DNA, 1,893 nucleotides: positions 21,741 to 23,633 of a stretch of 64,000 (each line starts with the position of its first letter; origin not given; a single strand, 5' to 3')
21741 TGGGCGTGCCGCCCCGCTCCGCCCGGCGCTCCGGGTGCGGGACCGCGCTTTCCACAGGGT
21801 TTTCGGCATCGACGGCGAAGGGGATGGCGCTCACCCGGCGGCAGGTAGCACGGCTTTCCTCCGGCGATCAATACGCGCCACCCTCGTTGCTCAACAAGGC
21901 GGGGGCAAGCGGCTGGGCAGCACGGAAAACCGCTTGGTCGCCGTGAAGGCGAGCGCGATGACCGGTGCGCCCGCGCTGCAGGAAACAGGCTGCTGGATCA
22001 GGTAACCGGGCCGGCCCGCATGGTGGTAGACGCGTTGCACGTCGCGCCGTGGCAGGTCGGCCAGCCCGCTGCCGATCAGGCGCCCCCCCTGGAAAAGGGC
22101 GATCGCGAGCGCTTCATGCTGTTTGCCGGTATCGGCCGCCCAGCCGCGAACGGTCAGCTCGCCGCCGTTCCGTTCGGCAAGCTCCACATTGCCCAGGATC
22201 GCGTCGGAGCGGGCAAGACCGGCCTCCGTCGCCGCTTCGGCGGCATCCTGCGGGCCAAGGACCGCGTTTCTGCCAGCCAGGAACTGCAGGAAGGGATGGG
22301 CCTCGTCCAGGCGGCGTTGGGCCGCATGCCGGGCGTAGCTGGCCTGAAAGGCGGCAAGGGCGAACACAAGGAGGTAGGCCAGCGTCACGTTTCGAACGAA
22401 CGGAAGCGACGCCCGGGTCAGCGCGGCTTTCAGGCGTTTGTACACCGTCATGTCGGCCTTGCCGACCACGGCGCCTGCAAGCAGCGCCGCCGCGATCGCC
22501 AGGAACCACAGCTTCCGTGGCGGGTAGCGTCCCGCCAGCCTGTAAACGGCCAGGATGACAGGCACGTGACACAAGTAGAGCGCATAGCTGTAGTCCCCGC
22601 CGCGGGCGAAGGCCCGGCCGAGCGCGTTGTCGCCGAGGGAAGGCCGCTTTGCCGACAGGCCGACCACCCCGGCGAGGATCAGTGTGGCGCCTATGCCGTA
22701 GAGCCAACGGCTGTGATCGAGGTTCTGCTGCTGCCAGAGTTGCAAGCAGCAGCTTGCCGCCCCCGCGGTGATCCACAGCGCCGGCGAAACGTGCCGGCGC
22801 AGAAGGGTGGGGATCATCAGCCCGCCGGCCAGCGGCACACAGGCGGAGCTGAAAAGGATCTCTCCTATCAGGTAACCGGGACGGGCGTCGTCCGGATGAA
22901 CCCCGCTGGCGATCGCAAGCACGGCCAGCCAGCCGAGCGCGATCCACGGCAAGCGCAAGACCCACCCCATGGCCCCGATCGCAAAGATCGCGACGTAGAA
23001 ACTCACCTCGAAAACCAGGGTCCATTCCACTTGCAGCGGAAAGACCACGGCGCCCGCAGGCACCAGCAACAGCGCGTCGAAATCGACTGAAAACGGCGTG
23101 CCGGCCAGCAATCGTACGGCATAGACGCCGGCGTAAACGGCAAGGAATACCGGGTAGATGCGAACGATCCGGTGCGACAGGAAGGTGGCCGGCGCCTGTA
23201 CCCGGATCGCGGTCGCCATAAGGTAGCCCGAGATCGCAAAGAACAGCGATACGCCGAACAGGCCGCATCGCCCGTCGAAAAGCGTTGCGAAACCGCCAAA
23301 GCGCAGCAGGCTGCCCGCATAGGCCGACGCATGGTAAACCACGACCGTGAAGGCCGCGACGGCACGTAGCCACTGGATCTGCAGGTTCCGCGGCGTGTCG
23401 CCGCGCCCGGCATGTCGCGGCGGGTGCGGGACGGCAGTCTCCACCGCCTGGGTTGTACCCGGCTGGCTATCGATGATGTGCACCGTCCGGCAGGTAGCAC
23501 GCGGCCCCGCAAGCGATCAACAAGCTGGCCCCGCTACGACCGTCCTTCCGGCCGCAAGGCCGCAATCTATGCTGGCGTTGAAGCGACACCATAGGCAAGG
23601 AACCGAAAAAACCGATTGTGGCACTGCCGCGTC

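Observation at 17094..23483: Tandem array of four divergent acyltransferase-3 paralogs sharing an uncharacterised Cys-containing C-terminal domain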

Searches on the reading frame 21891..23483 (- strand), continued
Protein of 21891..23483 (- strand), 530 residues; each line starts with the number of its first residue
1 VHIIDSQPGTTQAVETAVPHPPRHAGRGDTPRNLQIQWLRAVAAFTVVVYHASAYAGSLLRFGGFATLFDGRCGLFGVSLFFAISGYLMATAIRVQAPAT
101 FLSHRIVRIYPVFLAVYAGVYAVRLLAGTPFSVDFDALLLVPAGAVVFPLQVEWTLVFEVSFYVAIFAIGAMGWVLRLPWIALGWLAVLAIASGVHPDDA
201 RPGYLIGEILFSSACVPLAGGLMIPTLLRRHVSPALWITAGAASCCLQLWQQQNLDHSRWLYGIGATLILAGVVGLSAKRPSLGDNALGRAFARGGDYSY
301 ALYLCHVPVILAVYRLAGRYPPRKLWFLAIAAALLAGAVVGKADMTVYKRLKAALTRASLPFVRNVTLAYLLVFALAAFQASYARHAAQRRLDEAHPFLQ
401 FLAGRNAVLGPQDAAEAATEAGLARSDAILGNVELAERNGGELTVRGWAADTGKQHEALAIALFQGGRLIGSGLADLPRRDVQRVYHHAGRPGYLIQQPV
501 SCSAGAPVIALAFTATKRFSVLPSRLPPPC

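Call 60: predict_structure(alignment_id=A5)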
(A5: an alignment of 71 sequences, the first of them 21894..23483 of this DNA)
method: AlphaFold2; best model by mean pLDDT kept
length: 530 residues; sequences in the alignment: 71
mean_pLDDT: 92.7   pTM: 0.91
mean pLDDT of the five models: 92.7, 91.4, 91.4, 91.3, 91.2
residues with pLDDT >= 90: 442; 70-90: 71; 50-70: 10; < 50: 7
segments of 3 or more residues with pLDDT < 50: 1-7
pLDDT, mean of each block of 10 residues (from residue 1): 45 82 69 91 97 97 96 97 97 95 96 97 94 91 89 91 97 97 98 90 88 97 97 98 96 91 98 95 91 94 97 94 98 98 96 95 97 96 91 91 87 95 97 93 95 93 94 93 95 93 89 96 85
secondary structure, 60 per line:
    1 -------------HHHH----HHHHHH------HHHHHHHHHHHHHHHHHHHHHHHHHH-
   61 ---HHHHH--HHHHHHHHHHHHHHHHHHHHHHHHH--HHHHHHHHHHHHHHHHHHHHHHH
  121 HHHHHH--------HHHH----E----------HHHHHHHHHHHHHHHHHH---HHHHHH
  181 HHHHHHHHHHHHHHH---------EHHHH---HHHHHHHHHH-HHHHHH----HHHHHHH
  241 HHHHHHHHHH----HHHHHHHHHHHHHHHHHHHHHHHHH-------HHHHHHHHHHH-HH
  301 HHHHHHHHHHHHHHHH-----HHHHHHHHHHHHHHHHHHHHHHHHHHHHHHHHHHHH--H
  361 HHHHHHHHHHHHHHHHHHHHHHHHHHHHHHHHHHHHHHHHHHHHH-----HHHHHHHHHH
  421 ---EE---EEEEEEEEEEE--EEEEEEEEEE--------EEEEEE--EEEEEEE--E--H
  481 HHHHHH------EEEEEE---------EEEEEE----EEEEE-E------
elements in order: H14-17 H22-27 H34-59 H64-68 H71-95 H98-126 H135-138 H154-171 H175-195 H206-209 H213-222 H224-229 H234-250 H255-279 H287-297 H299-316 H322-357 H360-405 H411-420 E429-439 E442-451 E460-465 E468-474 H480-486 E493-498 E508-513 E518-522
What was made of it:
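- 21891..23483 (-): P4: AT3 acyltransferase, 530 aa. AT3 core is aa 35-337, TMH11 plus stalk helix aa 360-405, Ig-like module aa 426-530. Full-length AlphaFold2 model with pLDDT 92.7 and pTM 0.91 (call 60).
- Full-length model: pLDDT 92.7, pTM 0.91, with 10 helices, then helix 360-405, then the sandwich (call 60). The pTM of 0.91 suggests a fixed position relative to the AT3 core (call 60).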

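Call 63: fold_search(model_id=the predicted structure, library=pdb)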
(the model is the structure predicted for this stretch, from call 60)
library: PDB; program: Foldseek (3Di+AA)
matches with E <= 10: 1763; with E <= 0.001: 0
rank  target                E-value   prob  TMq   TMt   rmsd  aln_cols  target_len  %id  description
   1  9d7x                  8.0e-03  0.33  0.13  0.10  26.0       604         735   12  The spm-bound structure (released 2025-06-25)
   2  6t1z                  1.2e-02  0.77  0.17  0.20  18.2       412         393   10  LmrP from L. lactis, in an outward-open conformation, bound to Hoechst 33342 (released 2020-07-29)
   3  9b3o                  7.1e-02  0.35  0.16  0.21  18.6       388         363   13  NorA in inward-occluded conformation (NorA-BRIL fusion) (released 2024-12-11)
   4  6r4m_C                9.7e-02  0.44  0.09  0.22  10.3       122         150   16  Crystal structure of S. cerevisia Niemann-Pick type C protein NPC2 (released 2019-09-25)
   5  8ont_A                1.0e-01  0.25  0.13  0.15  20.4       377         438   14  Structure of Setaria italica NRAT in complex with a nanobody (released 2023-04-12)
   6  9b8j_H                1.2e-01  0.84  0.12  0.38   8.9       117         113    8  GP38-GnH-DS-Gc in the pre-fusion conformation (released 2024-12-11)
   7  9iut_A                1.2e-01  0.85  0.12  0.30   6.7       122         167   11  Crystal structure of cancer-specific anti-HER2 antibody H2Mab-250 in complex with epitope peptide (released 2025-06-04)
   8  9hzk_A                1.5e-01  0.77  0.12  0.36   6.8       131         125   11  sdAb9 in complex with PfCSP aTSR domain (released 2025-04-23)
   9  9lme_C                1.5e-01  0.72  0.12  0.36   9.8       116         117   11  Checkpoint regulator protein in complex with a nanobody (released 2026-01-21)
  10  5g5r_B                1.6e-01  0.84  0.12  0.39   6.4       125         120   13  CBS domain tandem of site-2 protease from Archaeoglobus fulgidus in complex with llama Nanobody - apo form (released 2017-05-24)
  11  6ssi_F                1.6e-01  0.66  0.11  0.36   9.4       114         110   11  Structure of the pentameric ligand-gated ion channel ELIC in complex with a PAM nanobody (released 2020-02-12)
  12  9r2g_A                1.6e-01  0.12  0.11  0.14  21.5       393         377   12  Cytochrome bd II oxidase qOR-2 type from Mycobacterium smegmatis (released 2026-03-04)
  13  8g92                  1.6e-01  0.11  0.11  0.13  21.7       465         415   10  Structure of inhibitor 16d-bound SPNS2 (released 2023-05-24)
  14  5vm0_B                1.7e-01  0.85  0.12  0.38   6.2       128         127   10  The hapten triclocarban bound to the single domain camelid nanobody VHH T9 (released 2018-05-02)
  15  3hn3_B                1.8e-01  0.87  0.12  0.10   6.4       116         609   15  Human beta-glucuronidase at 1.7 A resolution (released 2009-12-01)
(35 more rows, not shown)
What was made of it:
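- Tried and rejected: The full-length model gave nothing significant (call 63).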

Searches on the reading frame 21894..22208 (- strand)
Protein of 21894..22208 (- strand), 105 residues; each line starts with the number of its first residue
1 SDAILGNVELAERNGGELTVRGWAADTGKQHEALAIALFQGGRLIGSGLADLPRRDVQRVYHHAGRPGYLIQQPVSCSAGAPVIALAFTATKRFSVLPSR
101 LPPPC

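Call 33: search_protein_families(library=pfam, alignment_id=A4, max_evalue=10)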
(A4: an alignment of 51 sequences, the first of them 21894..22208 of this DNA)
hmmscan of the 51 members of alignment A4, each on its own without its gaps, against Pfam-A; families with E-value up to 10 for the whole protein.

A. member 1, window:21894-22208:- (105 aa): 0 families

B. families by the number of members that match (of 51 scanned): 10 families
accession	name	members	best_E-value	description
PF20477.3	DUF6719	1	0.003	Family of unknown function (DUF6719)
PF17758.7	Prot_ATP_ID_OB_N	1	0.009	Proteasomal ATPase OB N-terminal domain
PF18741.7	MTES_1575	1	0.036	REase_MTES_1575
PF23514.1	YhiY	1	0.092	YhiY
PF03914.23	CBF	1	0.11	CBF/Mak21 family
PF02481.21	DNA_processg_A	1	0.14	DNA recombination-mediator protein A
PF13384.12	HTH_23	1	0.14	Homeodomain-like domain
PF23412.1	zf_RING_Vps8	1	0.19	Vps8 RING zinc finger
PF04967.18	HTH_10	1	0.23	HTH DNA binding domain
PF20903.3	SPL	1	0.39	Spore photoproduct lyase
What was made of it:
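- On Pfam Big_7 (PF17957): 0 of 51 AT3-fused modules match at E <= 10 (call 33).
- Closest known: Pfam Big_7. Different: None of the 51 AT3-fused modules matches Big_7 even at E <= 10 (call 33).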

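Call 39: search_protein_representatives(alignment_id=A4)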
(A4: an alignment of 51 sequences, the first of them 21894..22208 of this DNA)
Query: 51 sequences, 111 profile positions. Proteins with E-value up to 0.001 (for the whole library): 9255; up to 1e-10: 2963; up to 1e-30: 244. The best 150 are listed.
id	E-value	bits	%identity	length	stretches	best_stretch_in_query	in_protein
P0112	2.5e-73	259.1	-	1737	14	20-79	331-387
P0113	3.4e-68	242.6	-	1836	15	19-83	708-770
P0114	6.9e-67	238.4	-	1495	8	16-79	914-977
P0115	1.2e-65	234.3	-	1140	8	5-78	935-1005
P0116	6.6e-63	225.6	-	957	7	6-80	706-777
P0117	2.9e-61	220.3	-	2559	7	15-95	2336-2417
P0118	2.4e-55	201.2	-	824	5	6-77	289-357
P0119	5.4e-53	193.7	-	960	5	5-76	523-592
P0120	6.6e-53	193.4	-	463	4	6-94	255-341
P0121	2.6e-52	191.5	-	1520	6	15-104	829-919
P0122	4.9e-52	190.6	-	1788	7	15-77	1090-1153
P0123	1.6e-51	188.9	-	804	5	6-78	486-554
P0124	3.6e-49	181.3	-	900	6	6-78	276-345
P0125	4.4e-49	181.1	-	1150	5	6-77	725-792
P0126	1.3e-47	176.4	-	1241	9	17-80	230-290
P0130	9.9e-47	173.5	-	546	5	5-79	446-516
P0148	1.4e-43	163.4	-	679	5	5-73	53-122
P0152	8.3e-43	160.8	-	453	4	5-78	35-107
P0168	4.4e-41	155.3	-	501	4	15-80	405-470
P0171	1.8e-40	153.3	-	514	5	6-77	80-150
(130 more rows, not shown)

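Call 40: search_protein_families(library=pfam, proteins=[P0116, P0118, P0120, P0123, P0130, P0148, P0152, P0168, P0171, P0115], max_evalue=0.001)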
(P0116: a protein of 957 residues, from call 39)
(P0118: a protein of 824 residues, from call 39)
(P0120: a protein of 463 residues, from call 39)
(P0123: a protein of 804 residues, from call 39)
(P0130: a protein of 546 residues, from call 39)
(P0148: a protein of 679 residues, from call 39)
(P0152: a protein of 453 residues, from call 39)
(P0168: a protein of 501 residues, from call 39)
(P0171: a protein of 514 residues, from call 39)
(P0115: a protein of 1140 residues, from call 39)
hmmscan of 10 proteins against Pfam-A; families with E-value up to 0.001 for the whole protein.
P0116 (957 aa): 1 family
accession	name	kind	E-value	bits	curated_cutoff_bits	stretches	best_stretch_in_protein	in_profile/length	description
PF05257.22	CHAP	-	3.1e-15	56.9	26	1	839-925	3-81/81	CHAP domain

P0118 (824 aa): 0 families

P0120 (463 aa): 5 families
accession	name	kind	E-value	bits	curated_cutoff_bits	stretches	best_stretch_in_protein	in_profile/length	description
PF23981.1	DUF7305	-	5.3e-09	36.7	27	0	285-340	93-148/185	Domain of unknown function (DUF7305)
PF12100.13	DUF3576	-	1.1e-07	32.4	25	0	370-400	25-53/101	Domain of unknown function (DUF3576)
PF22740.1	PapZ_C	-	7.3e-06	26.6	27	0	67-124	42-101/121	RapZ C-terminal domain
PF13385.13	Laminin_G_3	-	2.7e-05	24.8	27.6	0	393-427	92-126/151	Concanavalin A-like lectin/glucanases superfamily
PF24252.1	CdrL_M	-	0.00098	19.8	27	0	386-409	37-60/77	CdrL-like, middle region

P0123 (804 aa): 0 families

P0130 (546 aa): 0 families

P0148 (679 aa): 0 families

P0152 (453 aa): 0 families

P0168 (501 aa): 3 families
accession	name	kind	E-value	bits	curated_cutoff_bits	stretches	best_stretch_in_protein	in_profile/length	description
PF17957.7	Big_7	-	2.8e-19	70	24.1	4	281-361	11-70/70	Bacterial Ig domain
PF13715.12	CarbopepD_reg_2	-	0.00017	22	32.2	0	177-202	5-30/88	CarboxypepD_reg-like domain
PF17759.6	tRNA_synthFbeta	-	0.00046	20.1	22.4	0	13-96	122-202/214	Phenylalanyl tRNA synthetase beta chain CLM domain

P0171 (514 aa): 1 family
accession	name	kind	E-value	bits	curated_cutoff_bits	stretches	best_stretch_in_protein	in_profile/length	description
PF13385.13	Laminin_G_3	-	5e-06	27.2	27.6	0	3-50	92-143/151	Concanavalin A-like lectin/glucanases superfamily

P0115 (1140 aa): 0 families

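Call 67: search_protein_families(library=pfam, alignment_id=A7, max_evalue=0.001)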
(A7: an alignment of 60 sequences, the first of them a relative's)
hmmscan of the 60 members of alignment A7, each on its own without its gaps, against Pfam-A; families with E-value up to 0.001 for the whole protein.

A. member 1, P0118 (824 aa): 0 families

B. families by the number of members that match (of 60 scanned): 35 families (the first 25 are shown)
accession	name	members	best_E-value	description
PF17957.7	Big_7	8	2.8e-19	Bacterial Ig domain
PF08486.15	SpoIID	4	2.3e-19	Stage II sporulation protein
PF01183.26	Glyco_hydro_25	2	2.7e-43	Glycosyl hydrolases family 25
PF11350.14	DUF3152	2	3.2e-25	Protein of unknown function (DUF3152)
PF00041.27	fn3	2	1.1e-12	Fibronectin type III domain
PF12360.13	Pax7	2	2.2e-10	Paired box protein 7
PF12100.13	DUF3576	2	1.1e-07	Domain of unknown function (DUF3576)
PF09136.16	Glucodextran_B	2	1.1e-07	Glucodextranase, domain B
PF16640.11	Big_3_5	2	2.7e-06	Bacterial Ig-like domain (group 3)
PF13385.13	Laminin_G_3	2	5e-06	Concanavalin A-like lectin/glucanases superfamily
PF08310.17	LGFP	1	2e-36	LGFP repeat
PF04616.20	Glyco_hydro_43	1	2.4e-35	Glycosyl hydrolases family 43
PF02557.22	VanY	1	4.4e-20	D-alanyl-D-alanine carboxypeptidase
PF01551.29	Peptidase_M23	1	1.2e-16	Peptidase family M23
PF06739.17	SBBP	1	5.9e-16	Beta-propeller repeat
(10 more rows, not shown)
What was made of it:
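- Closest known: Pfam Big_7. Same: In 8 of 60 multi-repeat relatives the same repeats pass Big_7 (best E = 2.8e-19; calls 40, 67).
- Module partners: SpoIID in 4 proteins, GH25 in 2, and VanY, M23, Amidase_2, Glucosaminidase and LGFP in 1 each (call 67), plus CHAP (call 40). In 60 multi-repeat proteins, the module's partner domains are overwhelmingly peptidoglycan-active: SpoIID, GH25, VanY, M23, Amidase_2, Glucosaminidase (call 67) and CHAP (call 40).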

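Call 68: search_solved_structures(query=A4, max_evalue=1, show_alignments=3)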
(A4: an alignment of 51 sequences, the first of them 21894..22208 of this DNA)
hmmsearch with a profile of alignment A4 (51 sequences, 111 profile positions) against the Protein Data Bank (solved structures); distinct sequences matched with E-value up to 1: 3.
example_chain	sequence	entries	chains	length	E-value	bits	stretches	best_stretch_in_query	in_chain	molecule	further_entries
8c4d_A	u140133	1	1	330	0.0024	20.9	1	6-78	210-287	N-acetylmuramoyl-L-alanine amidase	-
1b63_A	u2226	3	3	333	0.95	12.5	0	11-71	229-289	MUTL | DNA mismatch repair protein mutL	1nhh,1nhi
1nhj_A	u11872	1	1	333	0.96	12.5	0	11-71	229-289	DNA mismatch repair protein mutL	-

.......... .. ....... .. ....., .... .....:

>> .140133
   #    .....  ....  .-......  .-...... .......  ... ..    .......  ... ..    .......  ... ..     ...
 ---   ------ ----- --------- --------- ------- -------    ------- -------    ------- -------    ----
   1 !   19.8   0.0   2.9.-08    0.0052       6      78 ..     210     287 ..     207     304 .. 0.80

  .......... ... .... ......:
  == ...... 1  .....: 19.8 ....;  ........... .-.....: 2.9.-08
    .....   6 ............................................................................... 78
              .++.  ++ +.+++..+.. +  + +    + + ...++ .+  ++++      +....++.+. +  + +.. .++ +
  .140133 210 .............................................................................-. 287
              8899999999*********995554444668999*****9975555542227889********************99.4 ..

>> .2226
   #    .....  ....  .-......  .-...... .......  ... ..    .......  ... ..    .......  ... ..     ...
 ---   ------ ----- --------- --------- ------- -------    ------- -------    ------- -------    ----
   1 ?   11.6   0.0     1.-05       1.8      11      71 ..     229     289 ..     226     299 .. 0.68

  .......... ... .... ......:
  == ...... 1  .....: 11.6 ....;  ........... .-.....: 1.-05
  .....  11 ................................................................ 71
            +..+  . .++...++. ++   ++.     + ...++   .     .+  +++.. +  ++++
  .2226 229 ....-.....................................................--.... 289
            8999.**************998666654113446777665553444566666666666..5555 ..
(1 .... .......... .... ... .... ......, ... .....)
